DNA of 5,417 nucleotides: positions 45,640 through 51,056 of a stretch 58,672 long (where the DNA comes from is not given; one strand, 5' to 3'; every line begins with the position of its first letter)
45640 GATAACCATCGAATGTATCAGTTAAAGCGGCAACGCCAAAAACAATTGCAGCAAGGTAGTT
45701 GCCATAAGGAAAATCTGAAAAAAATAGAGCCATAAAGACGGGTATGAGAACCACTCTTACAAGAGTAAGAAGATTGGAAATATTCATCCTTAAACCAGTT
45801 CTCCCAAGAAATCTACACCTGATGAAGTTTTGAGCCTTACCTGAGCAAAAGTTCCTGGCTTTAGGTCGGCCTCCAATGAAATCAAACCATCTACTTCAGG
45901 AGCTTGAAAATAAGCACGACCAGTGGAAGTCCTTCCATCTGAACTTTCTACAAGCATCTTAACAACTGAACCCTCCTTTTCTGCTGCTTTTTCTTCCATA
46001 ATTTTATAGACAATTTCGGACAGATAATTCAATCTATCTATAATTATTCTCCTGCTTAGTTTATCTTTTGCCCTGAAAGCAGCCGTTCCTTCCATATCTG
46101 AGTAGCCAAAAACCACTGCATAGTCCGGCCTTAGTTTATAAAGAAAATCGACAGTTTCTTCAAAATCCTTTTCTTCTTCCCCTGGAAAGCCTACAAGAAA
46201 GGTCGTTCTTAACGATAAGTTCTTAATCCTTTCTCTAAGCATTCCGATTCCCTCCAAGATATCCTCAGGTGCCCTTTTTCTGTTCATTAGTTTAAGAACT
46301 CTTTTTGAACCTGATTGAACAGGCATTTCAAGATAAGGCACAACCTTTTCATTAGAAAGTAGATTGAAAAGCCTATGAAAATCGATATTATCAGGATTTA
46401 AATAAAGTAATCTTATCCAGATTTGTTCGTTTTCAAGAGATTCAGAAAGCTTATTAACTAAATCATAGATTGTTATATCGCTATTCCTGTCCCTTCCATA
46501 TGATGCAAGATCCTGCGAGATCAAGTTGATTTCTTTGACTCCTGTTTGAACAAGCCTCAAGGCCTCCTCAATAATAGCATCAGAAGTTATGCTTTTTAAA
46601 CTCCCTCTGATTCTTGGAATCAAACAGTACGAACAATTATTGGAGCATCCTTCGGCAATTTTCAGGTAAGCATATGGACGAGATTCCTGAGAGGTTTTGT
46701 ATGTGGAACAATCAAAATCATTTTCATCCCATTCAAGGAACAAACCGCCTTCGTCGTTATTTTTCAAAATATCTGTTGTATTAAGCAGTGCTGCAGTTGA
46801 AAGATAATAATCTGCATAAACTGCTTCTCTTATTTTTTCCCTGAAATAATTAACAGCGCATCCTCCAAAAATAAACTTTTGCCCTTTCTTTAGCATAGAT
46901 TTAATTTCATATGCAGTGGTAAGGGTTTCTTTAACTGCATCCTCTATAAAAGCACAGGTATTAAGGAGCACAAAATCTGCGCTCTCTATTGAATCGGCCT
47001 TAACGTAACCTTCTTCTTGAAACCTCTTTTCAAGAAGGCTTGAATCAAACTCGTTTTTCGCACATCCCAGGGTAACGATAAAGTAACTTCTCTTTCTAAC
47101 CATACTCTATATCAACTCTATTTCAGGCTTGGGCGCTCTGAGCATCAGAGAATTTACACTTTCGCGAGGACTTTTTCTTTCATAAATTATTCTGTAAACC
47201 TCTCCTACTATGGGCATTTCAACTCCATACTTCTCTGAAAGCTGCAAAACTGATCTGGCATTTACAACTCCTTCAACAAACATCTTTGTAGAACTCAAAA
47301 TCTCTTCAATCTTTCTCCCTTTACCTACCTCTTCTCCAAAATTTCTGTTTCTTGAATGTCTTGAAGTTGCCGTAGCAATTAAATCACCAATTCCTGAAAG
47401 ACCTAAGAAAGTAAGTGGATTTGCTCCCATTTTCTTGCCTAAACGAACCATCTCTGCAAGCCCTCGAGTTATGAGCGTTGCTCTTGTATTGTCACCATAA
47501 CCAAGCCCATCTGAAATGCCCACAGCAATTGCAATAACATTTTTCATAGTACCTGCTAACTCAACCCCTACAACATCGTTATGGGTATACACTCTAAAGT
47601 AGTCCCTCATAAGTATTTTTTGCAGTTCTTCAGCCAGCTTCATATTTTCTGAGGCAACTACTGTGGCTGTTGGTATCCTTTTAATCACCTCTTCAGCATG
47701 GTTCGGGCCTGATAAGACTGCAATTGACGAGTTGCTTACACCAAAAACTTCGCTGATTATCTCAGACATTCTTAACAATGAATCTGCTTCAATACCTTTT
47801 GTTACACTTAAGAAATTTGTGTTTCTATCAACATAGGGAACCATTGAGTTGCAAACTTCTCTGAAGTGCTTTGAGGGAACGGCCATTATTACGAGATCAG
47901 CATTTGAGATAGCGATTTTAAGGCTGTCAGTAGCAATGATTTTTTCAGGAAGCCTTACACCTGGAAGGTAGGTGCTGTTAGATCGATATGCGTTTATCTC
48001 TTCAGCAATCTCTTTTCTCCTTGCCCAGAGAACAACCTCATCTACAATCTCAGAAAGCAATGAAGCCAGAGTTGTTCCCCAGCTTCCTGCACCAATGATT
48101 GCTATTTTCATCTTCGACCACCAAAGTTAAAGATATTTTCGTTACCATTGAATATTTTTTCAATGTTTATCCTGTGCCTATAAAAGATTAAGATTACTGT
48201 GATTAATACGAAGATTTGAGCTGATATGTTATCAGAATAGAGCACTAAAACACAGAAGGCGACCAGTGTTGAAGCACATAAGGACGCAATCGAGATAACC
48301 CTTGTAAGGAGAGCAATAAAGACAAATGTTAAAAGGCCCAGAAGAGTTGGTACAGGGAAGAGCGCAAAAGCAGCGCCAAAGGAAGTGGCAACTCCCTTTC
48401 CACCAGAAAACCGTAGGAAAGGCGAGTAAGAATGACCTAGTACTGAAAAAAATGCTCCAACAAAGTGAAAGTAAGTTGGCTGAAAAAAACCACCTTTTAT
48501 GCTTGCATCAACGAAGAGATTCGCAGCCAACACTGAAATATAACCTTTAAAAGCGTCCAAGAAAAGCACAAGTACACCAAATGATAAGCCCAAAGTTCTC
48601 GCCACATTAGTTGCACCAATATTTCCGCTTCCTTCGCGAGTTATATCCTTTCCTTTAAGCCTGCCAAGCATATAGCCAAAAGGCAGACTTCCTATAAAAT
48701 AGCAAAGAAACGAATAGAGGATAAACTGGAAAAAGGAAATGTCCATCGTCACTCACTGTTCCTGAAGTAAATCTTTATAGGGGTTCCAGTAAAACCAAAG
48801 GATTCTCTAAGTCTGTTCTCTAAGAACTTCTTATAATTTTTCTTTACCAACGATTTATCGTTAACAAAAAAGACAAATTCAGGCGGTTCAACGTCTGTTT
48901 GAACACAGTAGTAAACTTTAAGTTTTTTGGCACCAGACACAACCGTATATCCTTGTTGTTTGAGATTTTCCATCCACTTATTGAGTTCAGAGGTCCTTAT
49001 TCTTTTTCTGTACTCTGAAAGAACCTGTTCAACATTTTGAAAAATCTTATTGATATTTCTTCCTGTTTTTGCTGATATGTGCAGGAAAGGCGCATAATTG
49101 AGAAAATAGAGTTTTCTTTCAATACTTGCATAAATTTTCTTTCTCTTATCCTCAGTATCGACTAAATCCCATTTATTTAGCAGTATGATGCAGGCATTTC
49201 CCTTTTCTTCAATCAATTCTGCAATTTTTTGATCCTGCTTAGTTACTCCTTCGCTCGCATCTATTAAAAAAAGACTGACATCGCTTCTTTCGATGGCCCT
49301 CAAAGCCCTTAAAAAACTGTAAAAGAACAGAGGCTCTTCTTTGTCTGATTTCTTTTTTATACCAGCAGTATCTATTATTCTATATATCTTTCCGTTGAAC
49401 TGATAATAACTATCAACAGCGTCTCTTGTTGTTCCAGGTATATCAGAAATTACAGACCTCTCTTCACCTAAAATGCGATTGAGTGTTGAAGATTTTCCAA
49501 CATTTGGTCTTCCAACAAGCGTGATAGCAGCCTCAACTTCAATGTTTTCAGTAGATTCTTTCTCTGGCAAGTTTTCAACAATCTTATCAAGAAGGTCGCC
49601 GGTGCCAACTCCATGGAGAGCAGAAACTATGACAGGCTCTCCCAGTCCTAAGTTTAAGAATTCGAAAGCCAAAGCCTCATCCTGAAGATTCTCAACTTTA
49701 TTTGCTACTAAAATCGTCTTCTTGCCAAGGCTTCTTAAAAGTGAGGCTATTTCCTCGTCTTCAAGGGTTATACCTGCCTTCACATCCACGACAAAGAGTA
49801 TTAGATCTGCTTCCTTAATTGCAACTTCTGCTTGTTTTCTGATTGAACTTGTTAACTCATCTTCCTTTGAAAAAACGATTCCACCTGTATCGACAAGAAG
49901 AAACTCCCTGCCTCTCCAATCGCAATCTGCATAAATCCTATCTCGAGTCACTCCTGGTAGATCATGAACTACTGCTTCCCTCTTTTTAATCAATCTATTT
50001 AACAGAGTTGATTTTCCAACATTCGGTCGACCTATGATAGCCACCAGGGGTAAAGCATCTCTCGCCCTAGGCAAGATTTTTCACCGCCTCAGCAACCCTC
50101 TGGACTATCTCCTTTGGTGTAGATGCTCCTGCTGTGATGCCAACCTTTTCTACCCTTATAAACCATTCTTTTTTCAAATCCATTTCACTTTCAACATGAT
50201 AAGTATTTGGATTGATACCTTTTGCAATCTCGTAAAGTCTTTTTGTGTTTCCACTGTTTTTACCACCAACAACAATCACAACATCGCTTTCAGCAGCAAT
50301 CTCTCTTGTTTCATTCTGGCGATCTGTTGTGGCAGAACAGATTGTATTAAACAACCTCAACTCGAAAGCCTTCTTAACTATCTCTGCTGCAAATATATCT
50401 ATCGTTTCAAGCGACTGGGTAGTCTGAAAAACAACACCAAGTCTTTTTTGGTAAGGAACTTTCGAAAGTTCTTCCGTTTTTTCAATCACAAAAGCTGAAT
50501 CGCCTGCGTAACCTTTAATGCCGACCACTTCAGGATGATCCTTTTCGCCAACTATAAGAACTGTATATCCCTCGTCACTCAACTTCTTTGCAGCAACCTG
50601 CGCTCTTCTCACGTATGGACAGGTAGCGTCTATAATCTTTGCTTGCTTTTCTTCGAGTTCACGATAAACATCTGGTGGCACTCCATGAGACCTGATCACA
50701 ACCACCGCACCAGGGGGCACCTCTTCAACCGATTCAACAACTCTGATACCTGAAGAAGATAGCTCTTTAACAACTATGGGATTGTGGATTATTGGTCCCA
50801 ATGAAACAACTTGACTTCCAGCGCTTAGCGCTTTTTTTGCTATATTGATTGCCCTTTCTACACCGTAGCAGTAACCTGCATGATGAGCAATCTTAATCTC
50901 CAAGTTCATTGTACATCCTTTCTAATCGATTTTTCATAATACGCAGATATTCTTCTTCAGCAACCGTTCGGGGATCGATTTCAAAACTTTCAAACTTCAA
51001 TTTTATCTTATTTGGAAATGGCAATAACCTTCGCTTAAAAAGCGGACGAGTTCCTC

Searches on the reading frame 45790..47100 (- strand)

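Call 75: search_protein_families(library=pfam, proteins=[window:45790-47100:-], max_evalue=0.00001)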
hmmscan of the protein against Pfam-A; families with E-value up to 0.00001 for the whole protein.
window:45790-47100:- (436 aa): 3 families
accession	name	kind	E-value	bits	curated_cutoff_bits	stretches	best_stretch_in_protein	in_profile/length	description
PF04055.27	Radical_SAM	-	1.2e-23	84.6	29.5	1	148-320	3-166/166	Radical SAM superfamily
PF00919.26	UPF0004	-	4e-19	68.9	27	1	6-94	2-90/98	Uncharacterized protein family UPF0004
PF18693.7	TRAM_2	-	3.2e-13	50.1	27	1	377-436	2-63/63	TRAM domain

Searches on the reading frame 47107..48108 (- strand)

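Call 84: search_protein_families(library=pfam, proteins=[window:47107-48108:-], max_evalue=0.00001)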
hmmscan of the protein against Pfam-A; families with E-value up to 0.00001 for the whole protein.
window:47107-48108:- (333 aa): 5 families
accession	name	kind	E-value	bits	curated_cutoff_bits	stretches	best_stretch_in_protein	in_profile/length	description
PF07479.19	NAD_Gly3P_dh_C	-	3.4e-59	199.6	25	1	178-318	1-141/142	NAD-dependent glycerol-3-phosphate dehydrogenase C-terminus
PF01210.29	NAD_Gly3P_dh_N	-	3.2e-55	186.9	23.1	1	1-158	1-157/158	NAD-dependent glycerol-3-phosphate dehydrogenase N-terminus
PF20618.3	GPD_NAD_C_bact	-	9.4e-20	71.4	27.6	1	238-304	1-66/66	Bacterial GPD, NAD-dependent C-terminal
PF02558.23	ApbA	-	2.8e-11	43.7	22.2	1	2-137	1-134/150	Ketopantoate reductase PanE/ApbA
PF03807.23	F420_oxidored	-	4.2e-08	34.1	21.6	1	1-102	1-91/94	NADP oxidoreductase coenzyme F420-dependent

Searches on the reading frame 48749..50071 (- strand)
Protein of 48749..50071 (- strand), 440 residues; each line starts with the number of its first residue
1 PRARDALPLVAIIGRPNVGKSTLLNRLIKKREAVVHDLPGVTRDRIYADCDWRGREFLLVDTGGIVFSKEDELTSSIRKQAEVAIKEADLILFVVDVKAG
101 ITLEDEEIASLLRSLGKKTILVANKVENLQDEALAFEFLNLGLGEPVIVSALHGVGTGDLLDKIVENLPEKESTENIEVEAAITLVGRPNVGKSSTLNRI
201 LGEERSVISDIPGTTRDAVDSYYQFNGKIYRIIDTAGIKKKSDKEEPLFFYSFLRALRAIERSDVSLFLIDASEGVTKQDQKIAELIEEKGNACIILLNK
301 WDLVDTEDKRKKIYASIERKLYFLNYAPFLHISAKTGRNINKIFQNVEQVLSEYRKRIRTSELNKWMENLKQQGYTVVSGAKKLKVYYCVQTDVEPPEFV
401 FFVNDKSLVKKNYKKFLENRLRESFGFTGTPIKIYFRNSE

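Call 75: search_protein_families(library=pfam, proteins=[window:48749-50071:-], max_evalue=0.00001)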
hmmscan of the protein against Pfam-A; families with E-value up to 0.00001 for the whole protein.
window:48749-50071:- (440 aa): 11 families
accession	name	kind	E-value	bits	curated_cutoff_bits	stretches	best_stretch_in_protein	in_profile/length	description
PF01926.29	MMR_HSR1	-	1.3e-59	199.6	21.9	2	10-125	2-113/113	50S ribosome-binding GTPase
PF14714.11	KH_dom-like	-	3.2e-29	101.5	27.3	1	357-437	1-81/81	KH-domain-like of EngA bacterial GTPase enzymes, C-terminal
PF02421.24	FeoB_N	-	4.7e-25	88.4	27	2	10-164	3-156/156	Ferrous iron transport protein B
PF00009.33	GTP_EFTU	-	7.6e-25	88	26.5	2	214-351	55-186/188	Elongation factor Tu GTP binding domain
PF00350.29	Dynamin_N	-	5.7e-19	69.2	27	0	47-126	93-168/168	Dynamin family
PF04548.22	AIG1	-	1.5e-16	60.8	27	2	183-289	3-109/212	AIG1 family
PF03193.22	RsgA_GTPase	-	5e-10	39.9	30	0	286-349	48-106/174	RsgA GTPase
PF00071.28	Ras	-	1.2e-08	35.2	21.6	0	184-349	3-158/162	Ras family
PF13401.12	AAA_22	-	2.1e-07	31.7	27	0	181-276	6-96/130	AAA domain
PF02492.25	cobW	-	4e-07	30.2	20.7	0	255-315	107-167/180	CobW/HypB/UreG, nucleotide-binding domain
PF08477.19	Roc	-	1.6e-06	28.7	27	0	10-31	2-23/119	Ras of Complex, Roc, domain of DAPkinase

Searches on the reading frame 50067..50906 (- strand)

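Call 84: search_protein_families(library=pfam, proteins=[window:50067-50906:-], max_evalue=0.00001)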
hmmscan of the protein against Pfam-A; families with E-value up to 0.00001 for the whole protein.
window:50067-50906:- (279 aa): 1 family
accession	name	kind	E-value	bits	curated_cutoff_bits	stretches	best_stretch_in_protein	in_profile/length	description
PF02401.23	LYTB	-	4.3e-96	321.7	24.5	1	4-275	1-266/267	LytB protein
